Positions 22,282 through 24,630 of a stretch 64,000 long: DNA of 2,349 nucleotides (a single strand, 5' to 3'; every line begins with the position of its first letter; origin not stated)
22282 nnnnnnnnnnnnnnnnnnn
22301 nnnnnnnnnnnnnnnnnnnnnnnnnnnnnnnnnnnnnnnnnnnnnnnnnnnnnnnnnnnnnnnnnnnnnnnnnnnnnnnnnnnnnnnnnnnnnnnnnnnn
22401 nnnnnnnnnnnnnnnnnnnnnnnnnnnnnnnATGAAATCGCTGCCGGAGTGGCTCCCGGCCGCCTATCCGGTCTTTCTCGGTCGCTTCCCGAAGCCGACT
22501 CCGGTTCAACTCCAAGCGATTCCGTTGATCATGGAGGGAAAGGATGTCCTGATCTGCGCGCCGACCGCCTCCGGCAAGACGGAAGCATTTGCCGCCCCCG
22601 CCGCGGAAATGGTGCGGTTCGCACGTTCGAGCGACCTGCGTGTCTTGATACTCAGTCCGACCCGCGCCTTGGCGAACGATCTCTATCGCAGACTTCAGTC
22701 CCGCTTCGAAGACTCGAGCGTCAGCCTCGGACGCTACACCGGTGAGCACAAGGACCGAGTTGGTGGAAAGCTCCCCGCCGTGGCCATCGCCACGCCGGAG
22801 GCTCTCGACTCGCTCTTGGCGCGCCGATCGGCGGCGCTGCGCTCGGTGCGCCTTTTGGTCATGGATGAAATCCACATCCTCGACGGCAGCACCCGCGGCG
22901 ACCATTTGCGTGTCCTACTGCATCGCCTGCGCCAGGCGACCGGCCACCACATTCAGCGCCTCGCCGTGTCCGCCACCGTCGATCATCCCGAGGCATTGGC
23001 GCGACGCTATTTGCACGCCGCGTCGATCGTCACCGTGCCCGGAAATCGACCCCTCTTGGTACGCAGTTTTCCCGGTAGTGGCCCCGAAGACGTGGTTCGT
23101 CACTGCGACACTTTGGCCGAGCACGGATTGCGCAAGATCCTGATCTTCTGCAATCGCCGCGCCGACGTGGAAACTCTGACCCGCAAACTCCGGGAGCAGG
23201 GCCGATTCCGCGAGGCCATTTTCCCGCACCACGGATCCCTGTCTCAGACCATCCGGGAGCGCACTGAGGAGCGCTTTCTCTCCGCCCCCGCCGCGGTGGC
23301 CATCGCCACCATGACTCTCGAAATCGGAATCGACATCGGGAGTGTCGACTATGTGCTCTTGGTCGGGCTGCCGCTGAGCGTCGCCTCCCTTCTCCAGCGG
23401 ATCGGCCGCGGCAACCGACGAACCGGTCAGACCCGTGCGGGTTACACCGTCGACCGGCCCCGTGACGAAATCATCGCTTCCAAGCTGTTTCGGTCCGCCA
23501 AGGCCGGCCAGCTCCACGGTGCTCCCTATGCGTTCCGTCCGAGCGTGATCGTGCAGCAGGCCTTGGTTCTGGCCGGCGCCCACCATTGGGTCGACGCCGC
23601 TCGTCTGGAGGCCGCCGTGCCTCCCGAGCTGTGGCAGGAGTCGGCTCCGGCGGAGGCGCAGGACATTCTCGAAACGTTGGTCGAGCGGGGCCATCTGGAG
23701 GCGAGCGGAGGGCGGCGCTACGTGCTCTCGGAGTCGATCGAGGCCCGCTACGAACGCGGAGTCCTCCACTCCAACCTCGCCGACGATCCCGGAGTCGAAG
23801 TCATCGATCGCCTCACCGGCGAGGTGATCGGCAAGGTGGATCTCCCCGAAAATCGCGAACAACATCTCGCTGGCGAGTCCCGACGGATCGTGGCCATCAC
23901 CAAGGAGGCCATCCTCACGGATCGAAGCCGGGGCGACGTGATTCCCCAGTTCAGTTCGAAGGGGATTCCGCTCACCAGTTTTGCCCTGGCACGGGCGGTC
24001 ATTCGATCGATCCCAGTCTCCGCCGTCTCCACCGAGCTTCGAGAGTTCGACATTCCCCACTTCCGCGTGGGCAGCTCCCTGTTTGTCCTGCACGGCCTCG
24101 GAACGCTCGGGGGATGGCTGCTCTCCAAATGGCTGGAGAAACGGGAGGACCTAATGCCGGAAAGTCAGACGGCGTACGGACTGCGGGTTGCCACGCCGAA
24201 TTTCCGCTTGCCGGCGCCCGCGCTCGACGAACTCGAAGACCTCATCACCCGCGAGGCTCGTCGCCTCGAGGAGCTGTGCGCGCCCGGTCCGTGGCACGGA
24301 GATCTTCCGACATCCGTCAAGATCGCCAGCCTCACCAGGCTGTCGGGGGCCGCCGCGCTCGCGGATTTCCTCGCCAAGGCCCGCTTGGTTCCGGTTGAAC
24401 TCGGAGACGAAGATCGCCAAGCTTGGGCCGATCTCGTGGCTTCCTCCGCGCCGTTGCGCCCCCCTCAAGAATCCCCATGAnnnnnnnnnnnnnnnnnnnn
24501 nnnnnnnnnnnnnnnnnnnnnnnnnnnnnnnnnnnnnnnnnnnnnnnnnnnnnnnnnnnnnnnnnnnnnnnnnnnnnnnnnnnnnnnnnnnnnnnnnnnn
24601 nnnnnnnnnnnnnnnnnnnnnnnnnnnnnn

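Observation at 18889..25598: Tightly coupled five-gene cassette: unknown protein, two BrxD-like P-loop NTPases, an Lhr/BrxHI-like helicase and a membrane alpha/beta hydrolase; candidate undescribed defence-like system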

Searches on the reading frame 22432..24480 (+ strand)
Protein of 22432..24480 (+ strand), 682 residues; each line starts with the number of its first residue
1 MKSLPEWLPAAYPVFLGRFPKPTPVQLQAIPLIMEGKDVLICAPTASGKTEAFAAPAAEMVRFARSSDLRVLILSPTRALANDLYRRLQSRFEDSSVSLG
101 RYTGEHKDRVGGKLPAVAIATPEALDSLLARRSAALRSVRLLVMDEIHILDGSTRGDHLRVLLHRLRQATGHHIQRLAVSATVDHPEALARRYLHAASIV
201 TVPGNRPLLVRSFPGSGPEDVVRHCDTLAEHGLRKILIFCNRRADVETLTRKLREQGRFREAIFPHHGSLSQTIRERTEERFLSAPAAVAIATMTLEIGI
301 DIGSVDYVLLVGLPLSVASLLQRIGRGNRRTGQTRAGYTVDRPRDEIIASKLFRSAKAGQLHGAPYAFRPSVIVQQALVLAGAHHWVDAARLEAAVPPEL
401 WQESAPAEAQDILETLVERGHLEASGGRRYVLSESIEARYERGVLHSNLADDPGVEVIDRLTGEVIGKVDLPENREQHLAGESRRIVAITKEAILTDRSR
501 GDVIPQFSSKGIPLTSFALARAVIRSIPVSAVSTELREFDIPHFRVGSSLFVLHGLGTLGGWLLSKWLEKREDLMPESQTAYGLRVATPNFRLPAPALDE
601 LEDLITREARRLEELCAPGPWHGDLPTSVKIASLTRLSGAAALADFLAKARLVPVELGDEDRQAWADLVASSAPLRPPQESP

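Call 8: search_protein_families(library=pfam, proteins=[window:22432-24480:+], max_evalue=0.1)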
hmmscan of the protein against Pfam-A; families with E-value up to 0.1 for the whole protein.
window:22432-24480:+ (682 aa): 9 families
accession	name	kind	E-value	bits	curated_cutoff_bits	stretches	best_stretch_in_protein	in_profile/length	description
PF00270.35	DEAD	-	3.9e-38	131.2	26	1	23-184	1-161/167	DEAD/DEAH box helicase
PF00271.37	Helicase_C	-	9.7e-17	61.7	23.5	1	229-329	11-108/110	Helicase conserved C-terminal domain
PF22590.2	Cas3-like_C_2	-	3.7e-08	34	27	1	235-330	4-104/106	CRISPR-associated nuclease/helicase Cas3, C-terminal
PF04851.21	ResIII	-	7.9e-07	29.6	22.5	1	23-153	5-140/164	Type III restriction enzyme, res subunit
PF17853.6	GGDEF_2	-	0.0035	18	24.5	0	135-197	49-111/116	GGDEF-like domain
PF07652.20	Flavi_DEAD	-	0.011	16.2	21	1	47-152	15-109/148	Flavivirus DEAD domain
PF00580.27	UvrD-helicase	-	0.012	15.7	23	1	28-96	7-73/271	UvrD/REP helicase N-terminal domain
PF13401.12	AAA_22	-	0.044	14.5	27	0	40-168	9-110/130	AAA domain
PF22527.2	DEXQc_Suv3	-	0.054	13.5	27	0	40-158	17-113/154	DEXQ-box helicase domain of Suv3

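Call 9: search_protein_families(library=padloc, proteins=[window:22432-24480:+], max_evalue=0.1)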
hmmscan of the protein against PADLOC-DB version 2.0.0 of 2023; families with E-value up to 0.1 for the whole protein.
window:22432-24480:+ (682 aa): 82 families (the best 25 are shown)
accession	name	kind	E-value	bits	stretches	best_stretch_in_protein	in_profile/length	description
PDLC02503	BrxHI|BrxHII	-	2.5e-70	235.6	1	19-444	22-455/698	BrxHI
PDLC03960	SngC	-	5.9e-65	218.3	1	23-335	26-366/720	-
PDLC02501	BrxHI|BrxHII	-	9.1e-46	154.4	1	23-433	25-448/925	BrxHI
PDLC02897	DpdJ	-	1.6e-35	120.4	2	226-416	346-539/1570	DpdJ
PDLC02864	DpdF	-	2.5e-22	77.4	1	24-352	25-349/610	DpdF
PDLC02870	DpdF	-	1.6e-19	67.8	1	23-331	15-321/534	DpdF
PDLC00938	Cas3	-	6.2e-19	66.4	2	141-335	127-324/358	CRISPR-associated helicase Cas3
PDLC01252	Cas3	-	9.4e-18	62.7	2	141-339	115-297/324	CAS-I; effector_G3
PDLC02861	DpdF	-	2.1e-17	60.7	1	24-336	31-339/611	DpdF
PDLC00188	HamB1|HamB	-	4.7e-17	59.4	1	33-191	255-417/1037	DEAD-box helicase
PDLC00194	HamB1|HamB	-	2.4e-16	56.8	2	26-183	233-393/995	DEAD-box helicase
PDLC00178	HamB1|HamB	-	2.7e-16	56.7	1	33-199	258-427/830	DEAD-box helicase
PDLC01767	Cas3e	-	1.3e-15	54.9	2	132-381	316-550/680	-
PDLC00175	HamB1|HamB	-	8.2e-15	51.3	1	33-192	238-399/1000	DEAD-box helicase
PDLC01710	Cas3a1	-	1.2e-14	51.8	2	37-106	219-287/745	Cas3_1_CAS-I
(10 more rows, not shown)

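Call 10: search_protein_families(library=ncbifam, proteins=[window:22432-24480:+], max_evalue=0.1)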
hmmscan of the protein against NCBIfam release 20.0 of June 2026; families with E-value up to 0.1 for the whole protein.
window:22432-24480:+ (682 aa): 42 families (the best 25 are shown)
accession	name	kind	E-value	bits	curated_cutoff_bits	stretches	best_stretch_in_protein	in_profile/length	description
NF010338.0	PRK13767.1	equivalog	7.6e-53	179.9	849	2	15-191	27-226/877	ATP-dependent helicase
TIGR04121.1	DEXH_lig_assoc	equivalog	6.1e-49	166.4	850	1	21-383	13-401/804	ligase-associated DNA damage response DEXH box helicase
NF007284.0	PRK09751.1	equivalog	1.6e-33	115.2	1496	2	9-202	17-235/1538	ATP-dependent helicase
NF008394.0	PRK11192.1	equivalog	7e-28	97.6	507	2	19-148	23-159/441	ATP-dependent RNA helicase SrmB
NF008744.0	PRK11776.1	equivalog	1.2e-27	96.6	524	1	21-346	26-351/460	ATP-dependent RNA helicase DbpA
NF053631.1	RNA_helic_CshA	equivalog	6.7e-27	94.4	646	1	19-340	19-340/434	degradosome RNA helicase CshA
NF053711.1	RNA_heli_RhlE1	exception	1.1e-23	83.8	750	1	19-333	21-340/434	RNA helicase RhlE1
NF002654.0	PRK02362.1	equivalog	1.8e-23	82.7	887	1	33-197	36-194/739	ATP-dependent DNA helicase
TIGR03817.1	DECH_helic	hypoth_equivalog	4.6e-23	81.4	874.1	2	22-196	37-217/742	helicase/secretion neighborhood putative DEAH-box helicase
NF053636.1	DDHlcsCsdAPsy1082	equivalog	7e-23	80.9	890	1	19-361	23-371/512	DEAD/DEAH box helicase CsdA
NF007882.0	PRK10590.1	equivalog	3.8e-20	72.3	743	1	20-331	22-340/456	ATP-dependent RNA helicase RhlE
NF001308.0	PRK00254.1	equivalog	4.3e-20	71.5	1216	1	32-200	35-195/720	ATP-dependent DNA helicase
TIGR01587.1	cas3_core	equivalog_domain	2.3e-18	66.4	102.45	2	141-335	127-324/358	CRISPR-associated helicase Cas3'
NF008642.0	PRK11634.1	equivalog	8.5e-18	64.1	989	1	19-341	26-350/628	DEAD/DEAH family ATP-dependent RNA helicase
NF040935.1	helicase_Hel308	equivalog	1.1e-17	63.4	1200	1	23-201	28-198/704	ATP-dependent DNA helicase Hel308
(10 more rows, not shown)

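Call 64: search_solved_structures(query=window:22432-24480:+, max_evalue=0.001)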
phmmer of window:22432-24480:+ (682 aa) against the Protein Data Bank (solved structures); distinct sequences matched with E-value up to 0.001: 231 (the best 60 are shown).
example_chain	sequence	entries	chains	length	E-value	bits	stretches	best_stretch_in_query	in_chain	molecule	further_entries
5v9x_A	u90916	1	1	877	2.2e-31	112.4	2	15-198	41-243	ATP-dependent DNA helicase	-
7lhl_A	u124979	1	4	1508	1.3e-30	109.9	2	15-198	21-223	ATP-dependent DNA helicase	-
4d25_A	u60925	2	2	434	6.4e-25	91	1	17-351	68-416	BMVLG PROTEIN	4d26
6s8o_B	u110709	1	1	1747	2.1e-21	79.4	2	14-182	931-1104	U5 small nuclear ribonucleoprotein 200 kDa helicase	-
6qdv_B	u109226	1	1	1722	2.5e-21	79.2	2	14-182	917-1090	U5 small nuclear ribonucleoprotein 200 kDa helicase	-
4f91_B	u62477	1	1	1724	2.5e-21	79.2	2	14-182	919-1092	U5 small nuclear ribonucleoprotein 200 kDa helicase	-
4f92_B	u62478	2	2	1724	2.5e-21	79.2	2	14-182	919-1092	U5 small nuclear ribonucleoprotein 200 kDa helicase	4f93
5urj_A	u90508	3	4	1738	2.6e-21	79.1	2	14-182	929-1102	U5 small nuclear ribonucleoprotein 200 kDa helicase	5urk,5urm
4kit_B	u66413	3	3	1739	2.6e-21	79.1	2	14-182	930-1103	U5 small nuclear ribonucleoprotein 200 kDa helicase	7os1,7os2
6s8q_B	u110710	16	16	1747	2.6e-21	79.1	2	14-182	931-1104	U5 small nuclear ribonucleoprotein 200 kDa helicase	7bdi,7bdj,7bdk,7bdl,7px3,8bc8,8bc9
6s9i_B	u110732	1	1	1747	3.4e-21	78.7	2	14-182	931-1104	U5 small nuclear ribonucleoprotein 200 kDa helicase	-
3jcr_C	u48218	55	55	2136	4.8e-21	78.2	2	14-176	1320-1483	hBrr2 | U5 small nuclear ribonucleoprotein 200 kDa helicase | Brr2, U5 small nuclear ribonucleoprotein 200 kDa helicase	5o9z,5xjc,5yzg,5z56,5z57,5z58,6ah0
1hv8_A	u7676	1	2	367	2.4e-20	75.9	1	19-336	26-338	PUTATIVE ATP-DEPENDENT RNA HELICASE MJ0669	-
4kbf_A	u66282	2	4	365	5.8e-20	74.6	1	19-333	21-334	Heat resistant RNA dependent ATPase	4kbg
9b15_A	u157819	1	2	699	8.7e-20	74.1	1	24-189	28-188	ATP-dependent DNA helicase Hel308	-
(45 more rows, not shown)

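Call 89: search_protein_families(library=phrogs, proteins=[window:22432-24480:+], max_evalue=0.01)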
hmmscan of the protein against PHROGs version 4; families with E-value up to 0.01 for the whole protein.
window:22432-24480:+ (682 aa): 4 families
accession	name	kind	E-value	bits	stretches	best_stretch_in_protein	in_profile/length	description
phrog_6819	-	DNA, RNA and nucleotide metabolism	5e-30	105.5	1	25-302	24-302/645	Holliday junction branch migration helicase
phrog_16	-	DNA, RNA and nucleotide metabolism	5.9e-29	101.9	1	21-330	272-586/986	DNA helicase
phrog_9690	-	DNA, RNA and nucleotide metabolism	1.1e-08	35.5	1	235-333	161-259/306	DNA helicase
phrog_62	-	DNA, RNA and nucleotide metabolism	2.1e-06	26.4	1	226-335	996-1101/1881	DNA helicase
